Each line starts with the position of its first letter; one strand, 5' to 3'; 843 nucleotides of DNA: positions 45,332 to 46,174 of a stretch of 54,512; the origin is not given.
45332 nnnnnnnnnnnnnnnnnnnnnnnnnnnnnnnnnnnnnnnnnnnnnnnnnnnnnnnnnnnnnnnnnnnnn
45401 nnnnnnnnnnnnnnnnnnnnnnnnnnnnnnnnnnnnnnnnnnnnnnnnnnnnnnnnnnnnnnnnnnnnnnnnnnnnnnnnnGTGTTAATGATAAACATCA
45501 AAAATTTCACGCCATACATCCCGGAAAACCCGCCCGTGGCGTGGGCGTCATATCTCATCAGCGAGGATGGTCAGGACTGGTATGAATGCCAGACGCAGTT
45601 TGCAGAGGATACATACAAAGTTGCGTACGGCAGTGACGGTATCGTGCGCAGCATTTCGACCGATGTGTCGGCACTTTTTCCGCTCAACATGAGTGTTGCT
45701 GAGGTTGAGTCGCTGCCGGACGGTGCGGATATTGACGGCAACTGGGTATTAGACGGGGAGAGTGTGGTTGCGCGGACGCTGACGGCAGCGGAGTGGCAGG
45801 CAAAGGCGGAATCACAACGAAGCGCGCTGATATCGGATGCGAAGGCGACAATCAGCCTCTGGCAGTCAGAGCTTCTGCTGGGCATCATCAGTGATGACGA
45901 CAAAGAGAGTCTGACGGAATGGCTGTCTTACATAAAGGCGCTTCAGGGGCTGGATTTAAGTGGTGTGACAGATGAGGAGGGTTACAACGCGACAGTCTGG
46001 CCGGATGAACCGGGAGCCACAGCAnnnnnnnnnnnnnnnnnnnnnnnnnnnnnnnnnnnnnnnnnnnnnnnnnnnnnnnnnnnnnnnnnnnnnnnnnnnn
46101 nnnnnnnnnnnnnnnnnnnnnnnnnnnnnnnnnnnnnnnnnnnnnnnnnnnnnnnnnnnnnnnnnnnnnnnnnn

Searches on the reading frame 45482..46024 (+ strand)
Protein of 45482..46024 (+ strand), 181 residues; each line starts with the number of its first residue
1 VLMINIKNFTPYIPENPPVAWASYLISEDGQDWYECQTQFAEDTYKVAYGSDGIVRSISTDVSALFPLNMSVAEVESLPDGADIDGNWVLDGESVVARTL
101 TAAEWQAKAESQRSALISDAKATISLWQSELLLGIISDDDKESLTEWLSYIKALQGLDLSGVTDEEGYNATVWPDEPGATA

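Call 4: search_protein_families(library=pfam, proteins=[window:45482-46024:+], max_evalue=0.1)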
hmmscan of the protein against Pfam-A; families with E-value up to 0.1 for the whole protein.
window:45482-46024:+ (181 aa): 2 families
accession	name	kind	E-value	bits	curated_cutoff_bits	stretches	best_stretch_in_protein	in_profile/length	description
PF02413.22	Caudo_TAP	-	1.2e-23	84.2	22.1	1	35-177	1-130/131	Caudovirales tail fibre assembly protein, lambda gpK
PF22434.1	PilW_C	-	0.033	14.5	27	1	72-120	45-95/128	PilW, C-terminal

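Call 5: search_protein_families(library=phrogs, proteins=[window:45482-46024:+], max_evalue=0.1)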
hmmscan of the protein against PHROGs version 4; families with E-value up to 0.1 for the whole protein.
window:45482-46024:+ (181 aa): 10 families
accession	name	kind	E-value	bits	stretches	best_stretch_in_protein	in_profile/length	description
phrog_136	-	tail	2.3e-54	185.2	1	3-177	2-176/178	tail fiber assembly protein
phrog_11571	-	tail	1.2e-28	101.6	1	4-104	1-102/223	tail fiber protein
phrog_21546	-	tail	2.8e-28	99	1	3-87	1-89/96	tail fiber protein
phrog_3792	-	tail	1.7e-18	67.7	1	95-177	1-77/78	tail assembly chaperone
phrog_188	-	tail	3.7e-15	57.2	1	101-178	111-182/207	tail fiber assembly protein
phrog_105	-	tail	1e-12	48.9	1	87-179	124-204/239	tail fiber assembly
phrog_24494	-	tail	3.3e-12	47.5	1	23-78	27-82/93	tail fiber chaperone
phrog_5572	-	unknown function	1.3e-05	26.6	1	87-178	40-125/130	-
phrog_27624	-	unknown function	0.0078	17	1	27-67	44-83/225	-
phrog_29882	-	unknown function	0.096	13.8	0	6-49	3-42/50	-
